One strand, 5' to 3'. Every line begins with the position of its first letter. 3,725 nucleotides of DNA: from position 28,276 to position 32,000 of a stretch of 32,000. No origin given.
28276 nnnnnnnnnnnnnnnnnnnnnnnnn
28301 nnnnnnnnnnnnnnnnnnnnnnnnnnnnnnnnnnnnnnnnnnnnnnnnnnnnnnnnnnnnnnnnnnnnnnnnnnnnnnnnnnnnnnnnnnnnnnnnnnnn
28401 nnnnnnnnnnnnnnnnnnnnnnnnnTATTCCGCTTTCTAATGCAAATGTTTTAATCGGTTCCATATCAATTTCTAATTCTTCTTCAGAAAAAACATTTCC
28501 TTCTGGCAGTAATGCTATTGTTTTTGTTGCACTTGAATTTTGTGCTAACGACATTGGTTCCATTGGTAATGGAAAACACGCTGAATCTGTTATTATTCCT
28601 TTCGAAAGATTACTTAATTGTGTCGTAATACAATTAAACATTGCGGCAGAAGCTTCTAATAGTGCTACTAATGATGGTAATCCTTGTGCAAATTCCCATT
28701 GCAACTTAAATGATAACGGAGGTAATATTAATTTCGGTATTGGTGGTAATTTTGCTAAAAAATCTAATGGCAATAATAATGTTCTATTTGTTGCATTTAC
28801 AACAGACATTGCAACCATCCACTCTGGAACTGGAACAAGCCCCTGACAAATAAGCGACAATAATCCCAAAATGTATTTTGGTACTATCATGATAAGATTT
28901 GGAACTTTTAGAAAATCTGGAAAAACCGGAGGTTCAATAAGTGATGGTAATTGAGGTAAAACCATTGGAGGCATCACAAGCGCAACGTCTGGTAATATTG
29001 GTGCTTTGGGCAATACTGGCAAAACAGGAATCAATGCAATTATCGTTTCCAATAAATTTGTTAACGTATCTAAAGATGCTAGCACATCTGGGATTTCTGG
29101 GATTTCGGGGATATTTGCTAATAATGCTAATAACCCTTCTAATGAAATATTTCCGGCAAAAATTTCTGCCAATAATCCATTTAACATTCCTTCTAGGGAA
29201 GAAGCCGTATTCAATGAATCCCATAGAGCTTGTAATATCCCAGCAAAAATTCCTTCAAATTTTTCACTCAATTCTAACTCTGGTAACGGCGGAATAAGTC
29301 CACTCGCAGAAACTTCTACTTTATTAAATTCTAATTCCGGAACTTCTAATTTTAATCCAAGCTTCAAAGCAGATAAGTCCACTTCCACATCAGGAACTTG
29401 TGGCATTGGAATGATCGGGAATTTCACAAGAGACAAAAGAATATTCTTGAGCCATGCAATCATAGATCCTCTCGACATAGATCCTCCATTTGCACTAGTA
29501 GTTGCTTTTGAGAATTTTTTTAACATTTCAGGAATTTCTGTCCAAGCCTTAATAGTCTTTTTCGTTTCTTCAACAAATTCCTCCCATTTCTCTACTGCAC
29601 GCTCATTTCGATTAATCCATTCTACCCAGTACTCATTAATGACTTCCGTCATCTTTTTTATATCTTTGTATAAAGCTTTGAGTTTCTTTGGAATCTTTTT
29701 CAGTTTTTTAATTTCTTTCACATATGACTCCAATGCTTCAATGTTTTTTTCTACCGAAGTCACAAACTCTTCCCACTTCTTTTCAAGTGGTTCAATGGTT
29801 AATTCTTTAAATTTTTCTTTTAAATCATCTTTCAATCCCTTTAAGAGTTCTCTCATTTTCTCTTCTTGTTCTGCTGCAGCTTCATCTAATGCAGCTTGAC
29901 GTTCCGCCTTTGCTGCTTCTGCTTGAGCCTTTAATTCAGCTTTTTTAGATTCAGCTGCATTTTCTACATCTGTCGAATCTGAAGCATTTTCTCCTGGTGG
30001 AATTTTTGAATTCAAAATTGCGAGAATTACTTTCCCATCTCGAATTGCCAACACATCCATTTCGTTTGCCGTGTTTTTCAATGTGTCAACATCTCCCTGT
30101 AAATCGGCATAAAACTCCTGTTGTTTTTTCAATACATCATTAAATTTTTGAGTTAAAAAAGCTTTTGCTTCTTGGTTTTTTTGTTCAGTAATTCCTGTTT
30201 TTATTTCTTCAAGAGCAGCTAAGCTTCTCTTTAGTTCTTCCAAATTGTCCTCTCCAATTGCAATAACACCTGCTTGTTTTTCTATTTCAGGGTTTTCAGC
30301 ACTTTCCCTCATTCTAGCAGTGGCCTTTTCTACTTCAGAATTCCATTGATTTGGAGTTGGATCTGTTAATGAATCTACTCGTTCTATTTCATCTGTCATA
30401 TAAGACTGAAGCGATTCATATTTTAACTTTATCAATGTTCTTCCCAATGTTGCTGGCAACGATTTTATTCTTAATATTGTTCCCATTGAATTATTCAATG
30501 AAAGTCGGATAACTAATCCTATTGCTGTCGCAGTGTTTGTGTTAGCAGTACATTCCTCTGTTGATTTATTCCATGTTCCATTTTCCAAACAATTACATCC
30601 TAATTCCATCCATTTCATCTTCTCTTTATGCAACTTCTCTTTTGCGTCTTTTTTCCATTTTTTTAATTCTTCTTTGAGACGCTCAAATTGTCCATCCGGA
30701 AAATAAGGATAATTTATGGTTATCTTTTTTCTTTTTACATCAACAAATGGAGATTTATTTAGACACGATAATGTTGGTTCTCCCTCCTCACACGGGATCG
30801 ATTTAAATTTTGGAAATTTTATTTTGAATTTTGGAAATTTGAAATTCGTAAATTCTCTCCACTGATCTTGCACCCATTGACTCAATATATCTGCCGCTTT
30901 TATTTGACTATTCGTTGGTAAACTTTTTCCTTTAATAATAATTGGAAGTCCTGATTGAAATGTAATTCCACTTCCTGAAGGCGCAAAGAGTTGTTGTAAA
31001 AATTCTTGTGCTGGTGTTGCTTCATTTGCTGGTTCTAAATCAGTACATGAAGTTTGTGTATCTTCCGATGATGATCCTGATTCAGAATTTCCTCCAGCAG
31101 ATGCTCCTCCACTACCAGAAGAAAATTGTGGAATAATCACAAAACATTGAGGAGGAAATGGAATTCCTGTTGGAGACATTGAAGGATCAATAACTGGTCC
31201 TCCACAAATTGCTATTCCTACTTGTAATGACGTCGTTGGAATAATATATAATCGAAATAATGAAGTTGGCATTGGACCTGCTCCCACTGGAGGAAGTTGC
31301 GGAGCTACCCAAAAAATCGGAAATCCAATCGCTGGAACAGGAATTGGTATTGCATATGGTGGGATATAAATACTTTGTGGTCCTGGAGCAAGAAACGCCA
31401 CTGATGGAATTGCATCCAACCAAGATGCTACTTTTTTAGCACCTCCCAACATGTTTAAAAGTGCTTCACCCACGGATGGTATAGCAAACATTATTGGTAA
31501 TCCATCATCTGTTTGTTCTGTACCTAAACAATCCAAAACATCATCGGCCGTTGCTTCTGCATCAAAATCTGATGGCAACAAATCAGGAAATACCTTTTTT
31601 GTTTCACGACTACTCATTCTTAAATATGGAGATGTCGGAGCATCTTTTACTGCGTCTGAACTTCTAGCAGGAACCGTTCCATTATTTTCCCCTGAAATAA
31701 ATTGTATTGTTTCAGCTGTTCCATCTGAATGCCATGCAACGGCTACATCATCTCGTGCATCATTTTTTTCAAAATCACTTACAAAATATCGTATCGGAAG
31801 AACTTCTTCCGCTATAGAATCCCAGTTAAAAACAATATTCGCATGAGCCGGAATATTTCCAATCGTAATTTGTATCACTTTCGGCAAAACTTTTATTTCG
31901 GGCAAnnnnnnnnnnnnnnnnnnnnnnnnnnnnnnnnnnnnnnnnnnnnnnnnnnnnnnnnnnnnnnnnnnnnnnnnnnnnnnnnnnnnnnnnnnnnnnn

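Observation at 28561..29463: ~300-aa hydrophobic, proline-periodic module unlike ordinary TM helices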

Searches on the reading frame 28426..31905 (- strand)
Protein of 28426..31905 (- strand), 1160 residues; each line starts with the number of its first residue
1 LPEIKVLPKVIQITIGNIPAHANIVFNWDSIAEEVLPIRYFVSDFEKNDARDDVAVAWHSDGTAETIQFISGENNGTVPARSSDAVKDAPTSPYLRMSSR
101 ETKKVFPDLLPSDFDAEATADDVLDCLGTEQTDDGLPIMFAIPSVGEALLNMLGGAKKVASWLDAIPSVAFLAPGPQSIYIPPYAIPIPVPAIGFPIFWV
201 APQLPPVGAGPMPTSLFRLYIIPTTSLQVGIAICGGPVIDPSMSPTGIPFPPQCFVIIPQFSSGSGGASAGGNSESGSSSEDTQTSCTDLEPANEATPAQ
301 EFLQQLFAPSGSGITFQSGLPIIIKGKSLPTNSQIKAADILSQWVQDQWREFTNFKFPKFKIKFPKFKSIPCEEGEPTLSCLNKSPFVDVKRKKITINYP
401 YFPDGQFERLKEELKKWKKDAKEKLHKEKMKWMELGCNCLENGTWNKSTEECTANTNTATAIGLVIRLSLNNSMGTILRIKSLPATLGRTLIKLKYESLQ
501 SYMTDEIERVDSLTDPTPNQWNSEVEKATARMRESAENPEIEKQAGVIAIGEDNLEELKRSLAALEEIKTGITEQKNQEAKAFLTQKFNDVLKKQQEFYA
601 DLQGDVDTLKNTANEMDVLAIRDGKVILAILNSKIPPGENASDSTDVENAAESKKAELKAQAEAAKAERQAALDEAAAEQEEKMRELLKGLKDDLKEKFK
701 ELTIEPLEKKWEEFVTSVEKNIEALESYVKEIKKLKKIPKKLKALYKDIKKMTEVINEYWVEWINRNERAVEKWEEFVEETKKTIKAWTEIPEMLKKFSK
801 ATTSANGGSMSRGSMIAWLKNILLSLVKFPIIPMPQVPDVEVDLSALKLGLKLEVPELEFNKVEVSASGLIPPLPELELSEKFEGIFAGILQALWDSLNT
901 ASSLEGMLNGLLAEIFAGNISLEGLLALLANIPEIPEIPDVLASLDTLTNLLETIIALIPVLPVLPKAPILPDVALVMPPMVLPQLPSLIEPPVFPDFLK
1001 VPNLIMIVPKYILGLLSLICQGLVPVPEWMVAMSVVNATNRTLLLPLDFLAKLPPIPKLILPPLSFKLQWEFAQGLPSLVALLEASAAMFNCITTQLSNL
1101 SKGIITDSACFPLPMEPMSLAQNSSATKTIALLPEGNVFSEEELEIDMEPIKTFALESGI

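Call 74: predict_structure(alignment_id=A5)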
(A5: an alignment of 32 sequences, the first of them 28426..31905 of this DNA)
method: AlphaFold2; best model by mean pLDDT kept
length: 1160 residues; sequences in the alignment: 32
mean_pLDDT: 60.5   pTM: 0.38
mean pLDDT of the five models: 60.5, 58.4, 58.3, 55.7, 55.5
residues with pLDDT >= 90: 28; 70-90: 412; 50-70: 294; < 50: 426
segments of 3 or more residues with pLDDT < 50: 1-37, 60-65, 74-102, 105-107, 126-131, 134-136, 139-213, 243-247, 261-333, 458-489, 515-519, 544-551, 609-650, 803-813, 901-903, 931-938, 1040-1052, 1111-1160
pLDDT, mean of each block of 10 residues (from residue 1): 29 35 43 47 52 54 51 45 42 44 48 56 50 48 42 39 38 40 39 33 36 61 66 71 48 72 35 35 33 37 37 35 42 58 81 83 79 83 86 89 85 90 88 79 80 61 40 38 45 63 63 49 68 68 46 64 71 63 63 63 52 40 39 37 41 60 74 76 72 74 82 89 88 87 87 87 90 89 79 66 48 56 74 81 80 84 82 78 70 59 51 52 54 49 65 77 79 69 83 77 69 70 72 65 37 54 78 63 86 84 66 37 35 34 33 35
secondary structure, 60 per line:
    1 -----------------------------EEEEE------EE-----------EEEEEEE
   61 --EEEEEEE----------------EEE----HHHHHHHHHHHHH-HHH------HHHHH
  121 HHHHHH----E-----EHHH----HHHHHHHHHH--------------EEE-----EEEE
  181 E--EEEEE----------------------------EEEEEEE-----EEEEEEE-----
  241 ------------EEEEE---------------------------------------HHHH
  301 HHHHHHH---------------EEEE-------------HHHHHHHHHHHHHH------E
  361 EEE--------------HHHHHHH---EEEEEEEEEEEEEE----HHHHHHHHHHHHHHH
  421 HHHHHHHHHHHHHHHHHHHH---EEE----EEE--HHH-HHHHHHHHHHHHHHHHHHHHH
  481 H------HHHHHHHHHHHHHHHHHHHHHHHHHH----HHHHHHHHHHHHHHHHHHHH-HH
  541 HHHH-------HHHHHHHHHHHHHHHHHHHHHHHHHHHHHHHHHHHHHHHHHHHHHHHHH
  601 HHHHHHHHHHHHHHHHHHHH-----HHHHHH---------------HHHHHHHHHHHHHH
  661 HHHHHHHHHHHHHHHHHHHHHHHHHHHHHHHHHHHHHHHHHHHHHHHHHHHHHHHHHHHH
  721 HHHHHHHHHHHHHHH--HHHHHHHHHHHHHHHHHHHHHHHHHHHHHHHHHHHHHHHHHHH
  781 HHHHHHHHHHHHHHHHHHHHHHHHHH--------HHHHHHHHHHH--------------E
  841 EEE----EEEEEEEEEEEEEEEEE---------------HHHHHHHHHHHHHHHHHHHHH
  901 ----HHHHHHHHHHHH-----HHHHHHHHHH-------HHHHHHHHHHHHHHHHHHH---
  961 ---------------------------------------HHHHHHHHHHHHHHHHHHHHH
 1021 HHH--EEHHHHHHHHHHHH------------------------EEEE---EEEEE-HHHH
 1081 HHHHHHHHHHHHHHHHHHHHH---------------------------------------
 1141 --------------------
elements in order (helices of 4 or more, strands of 3 or more residues): E30-34 E54-60 E63-69 E86-88 H93-105 H116-126 H145-154 E169-171 E177-181 E184-188 E217-223 E229-235 E253-257 H297-307 E323-326 H340-353 E360-363 H378-384 E388-401 H406-440 E444-446 E451-453 H460-481 H488-513 H518-537 H539-544 H552-620 H626-631 H647-735 H738-806 H815-825 E840-843 E848-864 H880-900 H905-916 H922-931 H939-957 H1000-1023 H1028-1039 E1064-1067 E1071-1075 H1077-1101
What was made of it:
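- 29269..29562 (-): Conserved block A, residues 782-879. It runs helix, then R812, helix 815-825, the tract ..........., amphipathic beta-strands (D843, S845), P856, and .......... AlphaFold gives strands 840-843 and 848-864 at pLDDT about 80 when folded in context (call 74).
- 29044..29268 (-): Variable, lineage-specific insert, residues 880-954. It holds four predicted helices plus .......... AlphaFold helices 880-900, 905-916, 922-931 and 939-957, with pLDDT about 50-65 for residues 891-950 (call 74).
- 30601..30915 (-): Upstream conserved block N3, residues 331-435. It is the inferred packing partner of the module. AlphaFold pLDDT is 80-90 with strands 360-363 and 388-401 (call 74).
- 29791..30600 (-): Lineage-specific insertion, residues 436-705, that includes most of the long helical region. 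AlphaFold helices 552-620 and 647-735 flank a low-confidence loop at 621-646 (call 74).
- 31120..31455 (-): Second proline-rich hydrophobic conserved block (N2), residues 151-262. Residues 139-213 are not modelled with confidence (call 74).
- With residues 1-1160 the same tracts score 69-84, N3 scores 80-90 and helices 706-800 score 82-90 (call 74). AlphaFold places the tracts in an ordered context once soluble neighbouring parts are present (call 74). Adjacent long helices could oligomerise (call 74). The tracts gain confidence in a monomer model when intramolecular neighbours are added (call 74).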

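Call 78: fold_search(model_id=the predicted structure, library=pdb)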
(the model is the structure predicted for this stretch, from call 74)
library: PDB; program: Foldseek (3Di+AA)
matches with E <= 10: 9; with E <= 0.001: 0
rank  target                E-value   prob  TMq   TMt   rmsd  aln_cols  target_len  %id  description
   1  6iko_B                6.0e+00  0.04  0.06  0.20  35.5       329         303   13  Crystal structure of mouse GAS7cb (released 2019-10-16)
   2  4nvr_A                7.0e+00  0.08  0.02  0.07   8.6        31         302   19  2.22 Angstrom Resolution Crystal Structure of a Putative Acyltransferase from Salmonella enterica (released 2013-12-18)
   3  7obp_F                7.8e+00  0.11  0.03  0.22   3.4        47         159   15  Crystal structure of the human NCOA7-AS TLDc domain (released 2021-07-14)
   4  7uzg_T                7.8e+00  0.10  0.03  0.18   2.8        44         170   16  Rat Kidney V-ATPase lacking subunit H, with SidK and NCOA7B, State 1 (released 2023-11-22)
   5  4fzs_A                7.8e+00  0.05  0.07  0.25  23.3       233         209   15  Structure of human SNX1 BAR domain (released 2013-07-10)
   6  6r82_B                8.2e+00  0.09  0.03  0.18   3.5        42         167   17  Crystal structure of the TLDc domain of Skywalker/TBC1D24 from Drosophila melanogaster (released 2019-07-17)
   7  7n6g_3N               8.7e+00  0.01  0.05  0.13  53.5       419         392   11  C1 of central pair (released 2022-05-18)
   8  8gk7_A                9.1e+00  0.01  0.03  0.06  58.8       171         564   15  MsbA bound to cerastecin C (released 2024-04-24)
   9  9gm7_A                9.6e+00  0.01  0.07  0.06  81.0      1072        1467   10  MukBEF in a nucleotide-bound state with open neck gate (monomer) (released 2025-03-26)

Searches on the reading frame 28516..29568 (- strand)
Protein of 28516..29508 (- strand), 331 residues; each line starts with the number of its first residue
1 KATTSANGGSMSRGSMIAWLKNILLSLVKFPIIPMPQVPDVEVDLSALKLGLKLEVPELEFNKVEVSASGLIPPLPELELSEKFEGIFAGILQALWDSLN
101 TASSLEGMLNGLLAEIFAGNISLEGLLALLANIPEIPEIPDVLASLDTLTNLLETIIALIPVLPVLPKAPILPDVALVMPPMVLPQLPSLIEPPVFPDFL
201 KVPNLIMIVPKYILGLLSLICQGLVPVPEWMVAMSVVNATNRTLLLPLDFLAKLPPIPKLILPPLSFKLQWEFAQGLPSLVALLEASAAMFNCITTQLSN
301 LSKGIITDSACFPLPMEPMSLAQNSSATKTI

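Call 13: find_homologous_proteins(query=window:28516-29508:-, max_evalue=0.01)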
Query window:28516-29508:-: 8000 candidates shared short words with the query, none scored E <= 0.01.

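Call 18: search_solved_structures(query=window:28516-29508:-, max_evalue=10)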
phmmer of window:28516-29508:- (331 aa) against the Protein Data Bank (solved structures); distinct sequences matched with E-value up to 10: 4.
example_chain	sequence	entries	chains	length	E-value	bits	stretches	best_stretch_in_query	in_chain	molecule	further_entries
4ow2_A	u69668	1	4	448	1.4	11.4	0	115-163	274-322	Yop effector YopM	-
2c1q_A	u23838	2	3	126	1.5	11.4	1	235-277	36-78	BIOTIN BINDING PROTEIN A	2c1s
9jea_A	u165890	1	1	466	5.3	9.6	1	108-163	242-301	Muscarinic acetylcholine receptor M1,de novo design protein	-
9uaz_B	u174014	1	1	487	5.7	9.4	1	108-163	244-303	M1 muscarinic acetylcholine receptor, de novo design protein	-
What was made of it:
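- On Leucine-rich repeat: The YopM match in the PDB search has E = 1.4 (call 18).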

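Call 46: predict_structure(alignment_id=A1)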
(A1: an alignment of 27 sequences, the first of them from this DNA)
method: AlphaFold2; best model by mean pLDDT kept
length: 351 residues; sequences in the alignment: 27
mean_pLDDT: 61.0   pTM: 0.22
mean pLDDT of the five models: 61.0, 60.0, 59.8, 56.7, 55.2
residues with pLDDT >= 90: 0; 70-90: 125; 50-70: 130; < 50: 96
segments of 3 or more residues with pLDDT < 50: 26-34, 57-65, 67-79, 85-99, 196-199, 264-293, 340-351
pLDDT, mean of each block of 10 residues (from residue 1): 72 72 51 54 70 50 42 44 48 47 67 66 64 75 72 63 74 72 58 52 58 71 74 71 63 65 42 42 36 54 81 85 81 58 42 42
secondary structure, 60 per line:
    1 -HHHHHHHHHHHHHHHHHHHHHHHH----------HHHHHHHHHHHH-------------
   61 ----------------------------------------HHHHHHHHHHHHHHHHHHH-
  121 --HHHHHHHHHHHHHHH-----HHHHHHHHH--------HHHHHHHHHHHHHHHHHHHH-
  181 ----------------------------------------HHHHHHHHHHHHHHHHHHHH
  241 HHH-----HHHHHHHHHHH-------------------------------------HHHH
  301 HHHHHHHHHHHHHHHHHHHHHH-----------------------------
elements in order: H2-25 H36-47 H101-119 H123-137 H143-151 H160-179 H221-243 H249-259 H297-322
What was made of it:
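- AlphaFold on the module alone gives the proline tracts pLDDT 42-58, with pTM 0.22 (call 46). Low pTM and poor confidence of the isolated module are typical of segments that fold on binding (call 46).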

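Call 48: search_solved_structures(query=A1, max_evalue=10)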
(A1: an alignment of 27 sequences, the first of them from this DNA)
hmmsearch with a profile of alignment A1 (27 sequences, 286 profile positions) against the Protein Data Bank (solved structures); distinct sequences matched with E-value up to 10: 18.
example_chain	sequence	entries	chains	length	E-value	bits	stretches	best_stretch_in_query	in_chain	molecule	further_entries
8a3k_UNK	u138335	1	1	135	0.0014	21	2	225-283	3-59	sc-apCC-4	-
9r1k_A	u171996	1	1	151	0.022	17.1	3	226-278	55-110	sc-apCC-4-A7F-1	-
9r1j_A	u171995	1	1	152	0.029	16.7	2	222-283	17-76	sc-apCC-4-NR-1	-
9r1m_A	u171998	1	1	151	0.078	15.3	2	227-278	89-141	sc-apCC-4-LMF-1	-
8qae_A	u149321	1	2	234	0.17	14.2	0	206-282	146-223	sc-apCC-6-SLLA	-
6kgx_b8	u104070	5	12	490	0.18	14.1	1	118-137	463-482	LRC2 | Phycobilisome 32.1 kDa linker polypeptide, phycocyanin-associated, rod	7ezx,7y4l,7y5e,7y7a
9r1n_A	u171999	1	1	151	0.27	13.5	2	226-283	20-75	sc-apCC-4-DPH-2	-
5zvm_A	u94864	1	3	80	0.3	13.4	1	228-282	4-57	Spike glycoprotein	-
6m3w_A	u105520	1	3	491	1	11.6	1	225-282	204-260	Spike glycoprotein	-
1wyy_A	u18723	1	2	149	1.5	11.1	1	226-282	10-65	E2 Glycoprotein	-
9r1l_A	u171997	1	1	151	1.6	11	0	227-279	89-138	sc-apCC-4-SN38-1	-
2bez_C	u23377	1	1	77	2.1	10.6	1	231-282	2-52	Spike glycoprotein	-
6y07_A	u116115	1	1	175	2.4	10.4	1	198-282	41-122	sohair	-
8zy7_A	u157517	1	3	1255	2.7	10.2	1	225-282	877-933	Spike glycoprotein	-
7y9n_A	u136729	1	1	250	6.5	9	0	228-283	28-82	Spike protein S2',5HB-H2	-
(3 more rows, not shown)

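Call 49: search_protein_families(library=pfam, alignment_id=A1, max_evalue=0.1)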
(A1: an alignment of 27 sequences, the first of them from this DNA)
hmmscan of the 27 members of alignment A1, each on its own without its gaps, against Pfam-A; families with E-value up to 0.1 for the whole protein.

A. member 1, seq(351 aa): 0 families

B. families by the number of members that match (of 27 scanned): 5 families
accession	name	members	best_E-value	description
PF05802.16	SctB2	1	0.012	SPI-2 type 3 secretion system translocon protein SctB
PF21276.3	ZNF512_C2HC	1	0.016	Zinc finger protein 512, C2HC zinc finger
PF19174.5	DUF5856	1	0.043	Family of unknown function (DUF5856)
PF22114.2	NUP120_helical_2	1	0.087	Nucleoporin NUP120, helical domain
PF08984.16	DUF1858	1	0.087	Domain of unknown function (DUF1858)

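Call 50: find_homologous_proteins(query=A1, max_evalue=0.00001)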
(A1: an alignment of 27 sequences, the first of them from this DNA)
Query A1 (27 sequences) (351 aa, profile of the alignment): 1 proteins with E <= 0.00001 among 8000 candidates.
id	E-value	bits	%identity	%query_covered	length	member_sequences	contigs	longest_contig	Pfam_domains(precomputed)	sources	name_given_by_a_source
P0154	1.8e-53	200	27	28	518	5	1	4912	-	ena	-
